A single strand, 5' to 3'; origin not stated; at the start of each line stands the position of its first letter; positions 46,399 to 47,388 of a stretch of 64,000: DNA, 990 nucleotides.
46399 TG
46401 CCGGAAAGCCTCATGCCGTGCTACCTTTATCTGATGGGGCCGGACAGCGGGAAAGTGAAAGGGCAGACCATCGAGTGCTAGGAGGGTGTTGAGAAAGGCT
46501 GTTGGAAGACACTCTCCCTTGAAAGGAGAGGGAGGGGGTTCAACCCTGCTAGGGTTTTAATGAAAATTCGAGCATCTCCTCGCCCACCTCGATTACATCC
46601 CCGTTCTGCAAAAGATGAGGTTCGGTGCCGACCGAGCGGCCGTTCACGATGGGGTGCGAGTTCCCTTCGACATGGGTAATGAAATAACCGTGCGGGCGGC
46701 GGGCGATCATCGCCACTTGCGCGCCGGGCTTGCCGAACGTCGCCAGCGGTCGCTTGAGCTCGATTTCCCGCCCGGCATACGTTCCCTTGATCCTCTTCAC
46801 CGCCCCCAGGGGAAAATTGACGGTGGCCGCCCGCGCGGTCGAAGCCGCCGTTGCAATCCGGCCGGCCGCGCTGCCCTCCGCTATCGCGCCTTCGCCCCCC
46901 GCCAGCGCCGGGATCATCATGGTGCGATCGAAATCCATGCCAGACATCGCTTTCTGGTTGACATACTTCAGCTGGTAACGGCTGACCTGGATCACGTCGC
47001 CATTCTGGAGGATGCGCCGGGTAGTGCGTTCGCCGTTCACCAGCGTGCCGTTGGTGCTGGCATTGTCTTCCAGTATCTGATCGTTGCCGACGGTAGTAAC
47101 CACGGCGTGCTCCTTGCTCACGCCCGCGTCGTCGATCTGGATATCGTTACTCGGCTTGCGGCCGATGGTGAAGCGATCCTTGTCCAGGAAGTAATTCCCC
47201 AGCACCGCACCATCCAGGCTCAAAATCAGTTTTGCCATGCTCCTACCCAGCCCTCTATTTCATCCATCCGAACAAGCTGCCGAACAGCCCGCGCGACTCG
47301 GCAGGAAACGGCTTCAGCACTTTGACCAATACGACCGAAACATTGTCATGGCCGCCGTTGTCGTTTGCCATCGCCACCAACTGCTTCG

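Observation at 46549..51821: Mirror-duplicated Ser/Thr phospho-signalling island: two PP2C/dual-FHA operons flank a PEGA-kinase/lipoprotein operon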

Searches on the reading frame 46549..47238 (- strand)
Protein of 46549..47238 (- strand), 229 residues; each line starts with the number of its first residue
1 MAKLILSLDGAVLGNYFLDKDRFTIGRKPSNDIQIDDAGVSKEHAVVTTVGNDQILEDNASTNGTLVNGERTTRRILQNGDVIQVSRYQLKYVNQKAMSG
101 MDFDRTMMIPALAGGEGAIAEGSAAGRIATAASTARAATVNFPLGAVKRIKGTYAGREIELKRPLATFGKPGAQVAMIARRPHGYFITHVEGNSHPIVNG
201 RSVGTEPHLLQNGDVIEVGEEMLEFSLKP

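Call 3: search_protein_families(library=pfam, proteins=[window:46549-47238:-], max_evalue=0.1)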
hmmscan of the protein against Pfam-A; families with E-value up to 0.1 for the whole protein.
window:46549-47238:- (229 aa): 4 families
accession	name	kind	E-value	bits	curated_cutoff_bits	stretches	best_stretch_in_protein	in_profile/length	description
PF00498.31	FHA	-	2.4e-24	85.9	20.7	2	24-85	2-66/67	FHA domain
PF16697.10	Yop-YscD_cpl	-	6e-17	62.1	33.2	1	17-92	13-90/94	Inner membrane component of T3SS, cytoplasmic domain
PF18221.6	MU2_FHA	-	0.0019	18.7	29.2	1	23-97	18-90/94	Mutator 2 Fork head associated domain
PF02824.27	TGS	-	0.085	13.4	22.2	0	197-218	38-58/60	TGS domain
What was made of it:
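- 46549..47238 (-): FHA-A, a 229-aa dual-FHA adaptor. Canonical N-terminal FHA (residues 1-96, nt 46951-47238). Disordered linker (97-140) with a conserved D-x-D-[KR]-T106-M-M-I motif (Thr codon 46921-46923). C-terminal degenerate FHA-like domain (141-229, nt 46552-46818). Pfam FHA 85.9 bits (call 3).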

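Call 4: search_protein_families(library=ncbifam, proteins=[window:46549-47238:-], max_evalue=0.1)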
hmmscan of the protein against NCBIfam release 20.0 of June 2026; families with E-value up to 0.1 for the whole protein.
window:46549-47238:- (229 aa): 6 families
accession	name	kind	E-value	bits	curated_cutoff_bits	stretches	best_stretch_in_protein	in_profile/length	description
NF041660.2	oxygluDhInhib_OdhI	equivalog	1.5e-15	57.2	200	1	15-94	50-129/130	oxoglutarate dehydrogenase inhibitor Odhl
NF049868.1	FhaB_Rv0019c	equivalog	1.8e-12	47.6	125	1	17-85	82-151/158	FHA domain-containing protein FhaB/FipA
TIGR03354.1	VI_FHA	hypoth_equivalog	4e-12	46.7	120.25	1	15-92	18-101/420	type VI secretion system-associated FHA domain protein TagH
NF052573.1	HisKinEspAMyxo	equivalog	1.4e-11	43.2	1400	1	10-86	35-112/755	serine histidine kinase EspA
NF033760.1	gliding_GltG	equivalog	1.8e-10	40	650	1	19-141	22-147/650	adventurous gliding motility protein GltG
NF052403.1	ESX1TransRegEspM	equivalog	6.7e-06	25.2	550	1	20-78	28-85/367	ESX-1 type VII secretion system transcriptional regulator EspM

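Call 9: find_homologous_proteins(query=window:46549-47238:-, max_evalue=0.00001)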
Query window:46549-47238:- (229 aa): 7801 proteins with E <= 0.00001 among 8000 candidates; the best 120 are listed.
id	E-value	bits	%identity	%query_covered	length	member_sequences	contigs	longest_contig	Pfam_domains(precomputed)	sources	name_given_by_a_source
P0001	9.2e-144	494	100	100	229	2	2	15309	PF00498.32,PF16697.11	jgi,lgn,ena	jgi:pSer/pThr/pTyr-binding forkhead associated (FHA) protein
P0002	3.3e-118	411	82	100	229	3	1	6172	PF00498.32,PF16697.11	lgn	-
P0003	1.6e-99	350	69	100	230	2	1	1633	PF00498.32,PF16697.11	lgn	-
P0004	5.2e-98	345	69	100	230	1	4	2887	PF00498.32,PF16697.11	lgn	-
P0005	4.8e-90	319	67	100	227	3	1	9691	PF00498.32,PF16697.11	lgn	-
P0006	2.4e-88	313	64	100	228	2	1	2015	PF00498.32,PF16697.11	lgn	-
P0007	5.3e-88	312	65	100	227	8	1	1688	PF00498.32,PF16697.11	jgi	jgi:hypothetical protein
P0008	2.1e-86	307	64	100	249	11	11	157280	PF00498.32,PF16697.11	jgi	jgi:hypothetical protein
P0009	5.9e-86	306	63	100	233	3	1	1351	PF00498.32,PF16697.11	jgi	jgi:hypothetical protein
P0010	6.3e-86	305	63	100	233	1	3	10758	PF00498.32,PF16697.11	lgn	-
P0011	9.8e-86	305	60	100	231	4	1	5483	PF00498.32,PF16697.11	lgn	-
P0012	1.6e-85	304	61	100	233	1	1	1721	PF00498.32,PF16697.11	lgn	-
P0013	1.7e-85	304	62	100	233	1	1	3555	PF00498.32,PF16697.11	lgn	-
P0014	1.7e-85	304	62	100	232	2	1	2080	PF00498.32,PF16697.11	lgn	-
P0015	3.6e-85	303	63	100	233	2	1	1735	PF00498.32,PF16697.11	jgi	-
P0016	5.2e-85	302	63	100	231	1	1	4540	PF00498.32,PF16697.11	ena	-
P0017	9.6e-85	302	63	100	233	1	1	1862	PF00498.32,PF16697.11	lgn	-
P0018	1.6e-84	301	63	100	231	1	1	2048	PF00498.32,PF16697.11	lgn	-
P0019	2.4e-84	300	62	100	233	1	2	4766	PF00498.32,PF16697.11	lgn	-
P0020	1.2e-83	298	62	100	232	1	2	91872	PF00498.32,PF16697.11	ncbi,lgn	-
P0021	1.4e-83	298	62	100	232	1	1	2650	PF00498.32,PF16697.11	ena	-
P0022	1.5e-83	298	61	100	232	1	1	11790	PF00498.32,PF16697.11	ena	-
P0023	2.2e-83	297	62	100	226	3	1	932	PF00498.32,PF16697.11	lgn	-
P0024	4.1e-83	296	62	100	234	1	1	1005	PF00498.32,PF16697.11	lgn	-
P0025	4.4e-83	296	61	100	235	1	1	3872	PF00498.32,PF16697.11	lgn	-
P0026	1.2e-82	295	62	100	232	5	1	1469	PF00498.32,PF16697.11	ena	-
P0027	1.5e-82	294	61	100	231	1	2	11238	PF00498.32,PF16697.11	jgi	jgi:hypothetical protein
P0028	1.6e-82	294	62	100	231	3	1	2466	PF00498.32,PF16697.11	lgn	-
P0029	1.7e-82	294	63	100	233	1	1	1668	PF00498.32,PF16697.11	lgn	-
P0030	2.3e-82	294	62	100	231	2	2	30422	PF00498.32,PF16697.11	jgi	jgi:hypothetical protein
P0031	3.8e-82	293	61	100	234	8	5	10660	PF00498.32,PF16697.11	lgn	-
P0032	6.6e-82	292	62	100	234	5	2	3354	PF00498.32,PF16697.11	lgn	-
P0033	1.0e-81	292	62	100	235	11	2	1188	PF00498.32,PF16697.11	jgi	jgi:predicted component of type VI protein secretion system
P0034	1.1e-81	292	61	100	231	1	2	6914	PF00498.32,PF16697.11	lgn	-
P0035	1.3e-81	291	62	100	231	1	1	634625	PF00498.32,PF16697.11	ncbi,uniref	ncbi:FHA domain-containing protein [Thiobacter aerophilum]|uniref:FHA domain-containing protein n=1 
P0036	2.6e-81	290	60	100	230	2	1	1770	PF00498.32,PF16697.11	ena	-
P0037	2.7e-81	290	58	100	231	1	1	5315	PF00498.32,PF16697.11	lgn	-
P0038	2.8e-81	290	61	100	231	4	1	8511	PF00498.32,PF16697.11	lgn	-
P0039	3.3e-81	290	61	100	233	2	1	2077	PF00498.32,PF16697.11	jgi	jgi:hypothetical protein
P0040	4.2e-81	290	61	100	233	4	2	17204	PF00498.32,PF16697.11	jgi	-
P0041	5.4e-81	289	59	100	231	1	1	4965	PF00498.32,PF16697.11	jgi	jgi:hypothetical protein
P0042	5.4e-81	289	63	100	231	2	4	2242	PF00498.32,PF16697.11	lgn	-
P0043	5.5e-81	289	59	100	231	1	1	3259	PF00498.32,PF16697.11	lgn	-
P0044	6.9e-81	289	61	100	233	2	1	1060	PF00498.32,PF16697.11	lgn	-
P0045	1.0e-80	289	61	100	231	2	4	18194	PF00498.32,PF16697.11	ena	-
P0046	4.2e-80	286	59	100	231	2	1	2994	PF00498.32,PF16697.11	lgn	-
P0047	4.2e-80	286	62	100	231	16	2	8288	PF00498.32,PF16697.11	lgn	-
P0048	4.2e-80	286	61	100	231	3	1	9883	PF00498.32,PF16697.11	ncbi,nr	ncbi:MAG: FHA domain-containing protein [Burkholderiales bacterium]|nr:FHA domain-containing protein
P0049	6.9e-80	286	58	100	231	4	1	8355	PF00498.32,PF16697.11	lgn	-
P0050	8.7e-80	285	59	100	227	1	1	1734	PF00498.32,PF16697.11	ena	-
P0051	8.9e-80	285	61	100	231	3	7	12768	PF00498.32,PF16697.11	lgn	-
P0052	9.6e-80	285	60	100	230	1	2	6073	PF00498.32,PF16697.11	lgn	-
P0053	1.1e-79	285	60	100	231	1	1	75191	PF00498.32,PF16697.11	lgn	-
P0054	1.3e-79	285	61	100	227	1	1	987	PF00498.32,PF16697.11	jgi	-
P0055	1.7e-79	285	61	100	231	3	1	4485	PF00498.32,PF16697.11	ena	-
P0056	1.9e-79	284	61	100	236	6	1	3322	PF00498.32,PF16697.11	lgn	-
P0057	2.0e-79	284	61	99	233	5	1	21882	PF00498.32,PF16697.11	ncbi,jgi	jgi:hypothetical protein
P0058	2.1e-79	284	60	100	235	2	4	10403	PF00498.32,PF16697.11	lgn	-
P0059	2.8e-79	284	57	100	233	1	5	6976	PF00498.32,PF16697.11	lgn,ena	-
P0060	2.8e-79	284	59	100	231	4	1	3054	PF00498.32,PF16697.11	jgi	jgi:hypothetical protein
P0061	3.8e-79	283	58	100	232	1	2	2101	PF00498.32,PF16697.11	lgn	-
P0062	4.0e-79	283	61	100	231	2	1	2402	PF00498.32,PF16697.11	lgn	-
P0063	4.2e-79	283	59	100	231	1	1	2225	PF00498.32,PF16697.11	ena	-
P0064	5.8e-79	283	61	100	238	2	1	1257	PF00498.32,PF16697.11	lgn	-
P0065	6.1e-79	283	61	100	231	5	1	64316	PF00498.32,PF16697.11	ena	-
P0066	6.6e-79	283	57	100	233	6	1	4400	PF00498.32,PF16697.11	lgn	-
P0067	7.1e-79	282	56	100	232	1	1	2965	PF00498.32,PF16697.11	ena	-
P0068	8.1e-79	282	58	100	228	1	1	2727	PF00498.32,PF16697.11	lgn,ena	-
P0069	9.1e-79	282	61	100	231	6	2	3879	PF00498.32,PF16697.11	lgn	-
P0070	9.4e-79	282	62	100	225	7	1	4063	PF00498.32,PF16697.11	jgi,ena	-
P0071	9.7e-79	282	59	100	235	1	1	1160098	PF00498.32,PF16697.11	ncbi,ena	-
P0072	1.1e-78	282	57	100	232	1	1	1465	PF00498.32,PF16697.11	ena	-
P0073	1.1e-78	282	60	100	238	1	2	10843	PF00498.32,PF16697.11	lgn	-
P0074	1.3e-78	282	58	100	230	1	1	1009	PF00498.32,PF16697.11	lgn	-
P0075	1.3e-78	282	57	100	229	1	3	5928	PF00498.32,PF16697.11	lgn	-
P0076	1.4e-78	282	58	100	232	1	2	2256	PF00498.32,PF16697.11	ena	-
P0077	1.6e-78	281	59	100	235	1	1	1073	PF00498.32,PF16697.11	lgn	-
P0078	1.7e-78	281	59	100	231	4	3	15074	PF00498.32,PF16697.11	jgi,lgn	jgi:hypothetical protein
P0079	2.0e-78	281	57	100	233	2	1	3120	PF00498.32,PF16697.11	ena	-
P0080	2.6e-78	281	56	100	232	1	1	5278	PF00498.32,PF16697.11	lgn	-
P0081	2.6e-78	281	60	100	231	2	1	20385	PF00498.32,PF16697.11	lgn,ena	-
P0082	2.8e-78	281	58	98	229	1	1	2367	PF00498.32,PF16697.11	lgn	-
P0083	2.8e-78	281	61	100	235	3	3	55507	PF18221.7,PF00498.32,PF16697.11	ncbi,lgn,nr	ncbi:MAG: FHA domain-containing protein [Sulfurimicrobium sp.]|nr:FHA domain-containing protein [Sul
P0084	2.8e-78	281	58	100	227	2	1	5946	PF00498.32,PF16697.11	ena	-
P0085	2.9e-78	280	60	100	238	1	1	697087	PF00498.32,PF16697.11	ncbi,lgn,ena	-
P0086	5.0e-78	280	59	100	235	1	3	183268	PF00498.32,PF16697.11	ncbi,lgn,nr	ncbi:MAG: FHA domain-containing protein [Sulfuricella denitrificans]|nr:FHA domain-containing protei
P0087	5.5e-78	280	58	100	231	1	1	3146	PF00498.32,PF16697.11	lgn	-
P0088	7.3e-78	279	59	100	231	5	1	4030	PF00498.32,PF16697.11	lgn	-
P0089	8.3e-78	279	59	100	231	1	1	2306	PF00498.32,PF16697.11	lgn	-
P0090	1.1e-77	279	59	100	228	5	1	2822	PF00498.32,PF16697.11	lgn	-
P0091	1.1e-77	279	59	100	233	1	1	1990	PF00498.32,PF16697.11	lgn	-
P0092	1.4e-77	278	60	100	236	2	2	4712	PF00498.32,PF16697.11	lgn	-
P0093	1.6e-77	278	59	100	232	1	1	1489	PF00498.32,PF16697.11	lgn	-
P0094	2.2e-77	278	59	100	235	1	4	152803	PF00498.32,PF16697.11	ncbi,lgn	-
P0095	2.4e-77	277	60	100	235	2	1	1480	PF00498.32,PF16697.11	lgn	-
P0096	2.8e-77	277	59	100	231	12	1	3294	PF00498.32,PF16697.11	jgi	-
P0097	2.8e-77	277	59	100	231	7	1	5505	PF00498.32,PF16697.11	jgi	-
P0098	3.7e-77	277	56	100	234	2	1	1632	PF00498.32,PF16697.11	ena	-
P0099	3.7e-77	277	59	100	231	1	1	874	PF00498.32,PF16697.11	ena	-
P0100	3.9e-77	277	58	98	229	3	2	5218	PF00498.32,PF16697.11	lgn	-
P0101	4.4e-77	277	59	100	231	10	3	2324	PF00498.32,PF16697.11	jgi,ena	jgi:hypothetical protein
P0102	5.4e-77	276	59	100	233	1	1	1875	PF00498.32,PF16697.11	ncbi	-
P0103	5.9e-77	276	58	100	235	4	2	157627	PF00498.32,PF16697.11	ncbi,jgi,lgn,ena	ncbi:MAG: FHA domain-containing protein [Sulfuricella sp.]|jgi:pSer/pThr/pTyr-binding forkhead assoc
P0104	6.4e-77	276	59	100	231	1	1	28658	PF00498.32,PF16697.11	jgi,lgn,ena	-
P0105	7.3e-77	276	60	100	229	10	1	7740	PF00498.32,PF16697.11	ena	-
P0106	1.0e-76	275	59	100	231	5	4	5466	PF00498.32,PF16697.11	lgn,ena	-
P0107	1.1e-76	275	59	100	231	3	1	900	PF00498.32,PF16697.11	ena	-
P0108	1.2e-76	275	59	100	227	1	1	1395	PF00498.32,PF16697.11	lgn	-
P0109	1.3e-76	275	59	100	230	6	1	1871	PF00498.32,PF16697.11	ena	-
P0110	1.4e-76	275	58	100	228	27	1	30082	PF00498.32,PF16697.11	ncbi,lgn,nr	ncbi:MAG: FHA domain-containing protein [Sulfuricella sp.]|nr:FHA domain-containing protein [Sulfuri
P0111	1.6e-76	275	59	100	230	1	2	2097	PF00498.32,PF16697.11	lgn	-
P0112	2.2e-76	274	59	100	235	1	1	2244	PF00498.32,PF16697.11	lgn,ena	-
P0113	2.4e-76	274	58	100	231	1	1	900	PF00498.32,PF16697.11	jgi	jgi:pSer/pThr/pTyr-binding forkhead associated (FHA) protein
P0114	2.6e-76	274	56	100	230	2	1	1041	PF00498.32,PF16697.11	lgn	-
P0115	2.6e-76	274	59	100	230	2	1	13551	PF00498.32,PF16697.11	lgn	-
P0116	2.9e-76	274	59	100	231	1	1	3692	PF00498.32,PF16697.11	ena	-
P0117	3.1e-76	274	59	100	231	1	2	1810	PF00498.32,PF16697.11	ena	-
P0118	3.5e-76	274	59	100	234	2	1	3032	PF00498.32,PF16697.11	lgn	-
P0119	4.3e-76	273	57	100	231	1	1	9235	PF00498.32,PF16697.11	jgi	jgi:hypothetical protein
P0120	4.6e-76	273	57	100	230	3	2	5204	PF00498.32,PF16697.11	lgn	-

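Call 10: find_encoding_contigs(protein=P0086, flank=10000, max_places=3)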
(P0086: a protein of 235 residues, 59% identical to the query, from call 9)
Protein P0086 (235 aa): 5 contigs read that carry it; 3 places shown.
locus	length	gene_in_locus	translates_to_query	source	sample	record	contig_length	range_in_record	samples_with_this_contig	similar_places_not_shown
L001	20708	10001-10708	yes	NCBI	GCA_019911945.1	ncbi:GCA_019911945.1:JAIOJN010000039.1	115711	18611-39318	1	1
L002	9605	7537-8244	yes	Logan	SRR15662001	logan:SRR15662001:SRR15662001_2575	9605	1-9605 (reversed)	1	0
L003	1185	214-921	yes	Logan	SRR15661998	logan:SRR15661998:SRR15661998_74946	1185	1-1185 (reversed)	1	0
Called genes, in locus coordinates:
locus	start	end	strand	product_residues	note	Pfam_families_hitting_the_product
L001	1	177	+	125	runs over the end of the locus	PF01250:Ribosomal_S6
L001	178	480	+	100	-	PF00436:SSB (weak), PF22657:SSB_1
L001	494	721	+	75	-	PF01084:Ribosomal_S18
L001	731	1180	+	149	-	PF01281:Ribosomal_L9_N, PF03948:Ribosomal_L9_C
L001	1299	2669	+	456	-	PF00772:DnaB, PF03796:DnaB_C, PF13481:AAA_25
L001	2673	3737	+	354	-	PF01168:Ala_racemase_N, PF00842:Ala_racemase_C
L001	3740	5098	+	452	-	PF18073:Zn_ribbon_LapB, PF13481:AAA_25, PF03796:DnaB_C (weak), PF06745:ATPase, PF23442:DUF7125, PF13191:AAA_16 (weak), PF13401:AAA_22 (weak), PF13541:ChlI, +2 more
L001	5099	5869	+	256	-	PF13672:PP2C_2, PF00481:PP2C, PF07228:SpoIIE (faint)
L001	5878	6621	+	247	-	PF16697:Yop-YscD_cpl, PF00498:FHA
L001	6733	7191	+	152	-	PF01322:Cytochrom_C_2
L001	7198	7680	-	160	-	-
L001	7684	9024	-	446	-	PF00069:Pkinase, PF07714:PK_Tyr_Ser-Thr, PF03109:ABC1 (weak), PF08308:PEGA (faint)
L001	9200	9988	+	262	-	PF00481:PP2C (weak), PF13672:PP2C_2, PF07228:SpoIIE (faint)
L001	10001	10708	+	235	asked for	PF16697:Yop-YscD_cpl, PF00498:FHA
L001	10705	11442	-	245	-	PF23441:SDR (faint), PF00106:adh_short, PF08659:KR, PF13561:adh_short_C2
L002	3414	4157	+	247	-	PF16697:Yop-YscD_cpl, PF00498:FHA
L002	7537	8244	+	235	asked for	PF16697:Yop-YscD_cpl, PF00498:FHA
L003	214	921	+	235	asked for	PF16697:Yop-YscD_cpl, PF00498:FHA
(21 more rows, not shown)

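Call 11: find_encoding_contigs(protein=P0035, flank=10000, max_places=2)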
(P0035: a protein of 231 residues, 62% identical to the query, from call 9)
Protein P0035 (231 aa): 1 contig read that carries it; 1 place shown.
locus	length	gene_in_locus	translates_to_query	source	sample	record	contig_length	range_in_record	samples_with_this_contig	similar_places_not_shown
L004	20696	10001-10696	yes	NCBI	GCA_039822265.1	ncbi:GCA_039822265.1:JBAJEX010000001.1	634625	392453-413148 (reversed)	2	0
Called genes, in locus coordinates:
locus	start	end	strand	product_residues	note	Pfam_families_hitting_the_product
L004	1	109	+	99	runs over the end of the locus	PF00436:SSB (weak), PF22657:SSB_1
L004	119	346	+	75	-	PF01084:Ribosomal_S18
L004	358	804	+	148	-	PF01281:Ribosomal_L9_N, PF03948:Ribosomal_L9_C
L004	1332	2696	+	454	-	PF00772:DnaB, PF13481:AAA_25, PF03796:DnaB_C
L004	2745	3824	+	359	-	PF01168:Ala_racemase_N, PF00842:Ala_racemase_C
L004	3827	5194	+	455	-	PF18073:Zn_ribbon_LapB, PF13481:AAA_25, PF06745:ATPase, PF23442:DUF7125, PF13191:AAA_16 (weak), PF13401:AAA_22 (weak), PF05362:Lon_C (weak), PF13541:ChlI, +1 more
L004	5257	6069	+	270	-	PF00481:PP2C (weak), PF13672:PP2C_2, PF07228:SpoIIE (weak)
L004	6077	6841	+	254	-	PF16697:Yop-YscD_cpl, PF00498:FHA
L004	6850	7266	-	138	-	-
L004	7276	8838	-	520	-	PF00069:Pkinase, PF07714:PK_Tyr_Ser-Thr, PF03109:ABC1 (weak), PF08308:PEGA (weak)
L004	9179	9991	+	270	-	PF00481:PP2C, PF13672:PP2C_2, PF07228:SpoIIE (faint)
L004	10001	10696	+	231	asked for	PF16697:Yop-YscD_cpl, PF00498:FHA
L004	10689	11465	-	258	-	PF00106:adh_short, PF08659:KR (weak), PF23441:SDR (weak), PF13561:adh_short_C2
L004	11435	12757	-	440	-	PF00890:FAD_binding_2 (weak), PF01266:DAO (weak), PF07992:Pyr_redox_2 (weak), PF12831:FAD_oxidored (weak), PF13450:NAD_binding_8, PF13454:NAD_binding_9 (faint), PF01593:Amino_oxidase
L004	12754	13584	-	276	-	PF00494:SQS_PSY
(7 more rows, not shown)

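Call 46: predict_structure(alignment_id=A3)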
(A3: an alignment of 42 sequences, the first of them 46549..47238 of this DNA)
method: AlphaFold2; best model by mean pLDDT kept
length: 229 residues; sequences in the alignment: 42
mean_pLDDT: 77.0   pTM: 0.46
mean pLDDT of the five models: 77.0, 76.1, 75.5, 75.4, 73.9
residues with pLDDT >= 90: 95; 70-90: 81; 50-70: 9; < 50: 44
segments of 3 or more residues with pLDDT < 50: 97-140
pLDDT, mean of each block of 10 residues (from residue 1): 87 85 93 93 94 90 93 90 95 62 32 28 27 28 83 86 78 84 82 91 87 94 90
secondary structure, 60 per line:
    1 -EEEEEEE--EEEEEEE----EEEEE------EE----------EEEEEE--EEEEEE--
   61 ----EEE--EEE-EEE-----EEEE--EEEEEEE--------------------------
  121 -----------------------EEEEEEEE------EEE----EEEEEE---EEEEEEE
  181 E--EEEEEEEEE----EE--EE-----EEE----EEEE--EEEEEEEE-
elements in order: E2-8 E11-17 E22-26 E45-50 E53-58 E65-67 E70-72 E74-76 E82-85 E88-94 E144-151 E158-160 E165-170 E174-181 E184-192 E208-210 E215-218 E221-228
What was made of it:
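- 46549..47238 (-): AF2 pLDDT 77 with residues 97-140 below 50 (call 46).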

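Call 50: fold_search(model_id=the predicted structure, library=pdb)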
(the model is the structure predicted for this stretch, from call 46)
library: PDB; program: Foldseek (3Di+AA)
matches with E <= 10: 476; with E <= 0.001: 101
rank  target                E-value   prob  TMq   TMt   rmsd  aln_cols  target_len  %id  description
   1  6i2r_B                7.9e-09  1.00  0.40  0.94   1.6        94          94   32  Crystal structure of the SucA domain of Mycobacterium smegmatis KGD (alpha-ketoglutarate decarboxylase), mutant R802A, (released 2019-05-22)
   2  8p5r_G                1.7e-08  1.00  0.39  0.89   1.6        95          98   33  Crystal structure of full-length, homohexameric 2-oxoglutarate dehydrogenase KGD from Mycobacterium smegmatis in compl (released 2023-08-16)
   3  7rj3_A                2.1e-08  1.00  0.38  0.80   1.8        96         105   32  Crystal Structure of the Forkhead Associated (FHA) Domain of the Glycogen Accumulation Regulator (GarA) from Mycobacte (released 2021-07-28)
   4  6i2p_D                2.4e-08  1.00  0.39  0.76   1.7        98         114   32  Crystal structure of the Mycobacterium tuberculosis PknB kinase domain (L33E mutant) in complex with its substrate Gar (released 2019-05-22)
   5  6i2p_E                2.6e-08  1.00  0.39  0.83   1.7        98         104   32  Crystal structure of the Mycobacterium tuberculosis PknB kinase domain (L33E mutant) in complex with its substrate Gar (released 2019-05-22)
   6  6i2q_B                3.1e-08  1.00  0.39  0.90   1.5        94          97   33  Crystal structure of the wild-type SucA domain of Mycobacterium smegmatis KGD (alpha-ketoglutarate decarboxylase), in  (released 2019-05-22)
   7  7rj3_C                4.2e-08  1.00  0.39  0.86   1.7        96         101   32  Crystal Structure of the Forkhead Associated (FHA) Domain of the Glycogen Accumulation Regulator (GarA) from Mycobacte (released 2021-07-28)
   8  4qcj                  5.8e-08  1.00  0.40  0.88   1.7        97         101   33  Crystal Structure of OdhI from Corynebacterium glutamicum (released 2014-07-02)
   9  3po8                  6.1e-08  1.00  0.38  0.84   2.1        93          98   30  Structural and functional analysis of phosphothreonine-dependent FHA domain interactions (released 2011-01-26)
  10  3poa_A                7.5e-08  1.00  0.38  0.88   2.0        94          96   30  Structural and functional analysis of phosphothreonine-dependent FHA domain interactions (released 2011-01-26)
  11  6i2r_D                1.6e-07  1.00  0.38  0.92   1.6        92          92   33  Crystal structure of the SucA domain of Mycobacterium smegmatis KGD (alpha-ketoglutarate decarboxylase), mutant R802A, (released 2019-05-22)
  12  3oun_A                1.7e-07  1.00  0.38  0.93   1.3        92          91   32  Crystal structure of the FhaA FHA domain complexed with the intracellular domain of Rv3910 (released 2012-02-08)
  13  6hc1_A                1.7e-07  1.00  0.39  0.84   2.5       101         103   26  Bdellovibrio bacteriovorus DgcB FHA in complex with phosphorylated N-terminal peptide (released 2019-08-28)
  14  8p5x_G                1.8e-07  1.00  0.40  0.86   1.7        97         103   33  Single particle cryo-EM structure of the complex between Corynebacterium glutamicum homohexameric 2-oxoglutarate dehyd (released 2023-08-16)
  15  2aff_MODEL_1_A        2.1e-07  1.00  0.38  0.86   1.7        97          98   28  The solution structure of the Ki67FHA/hNIFK(226-269)3P complex (released 2005-10-25)
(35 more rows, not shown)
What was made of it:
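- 46549..47238 (-): The N-domain matches GarA/OdhI FHA, E 8e-9 (call 50).
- On FHA domain (PF00498), N-terminal domains: Foldseek matches GarA/OdhI (call 50).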

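Call 78: search_protein_families(library=padloc, proteins=[window:46549-47238:-], max_evalue=0.001)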
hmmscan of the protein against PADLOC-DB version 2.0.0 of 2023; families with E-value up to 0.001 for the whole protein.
window:46549-47238:- (229 aa): 0 families
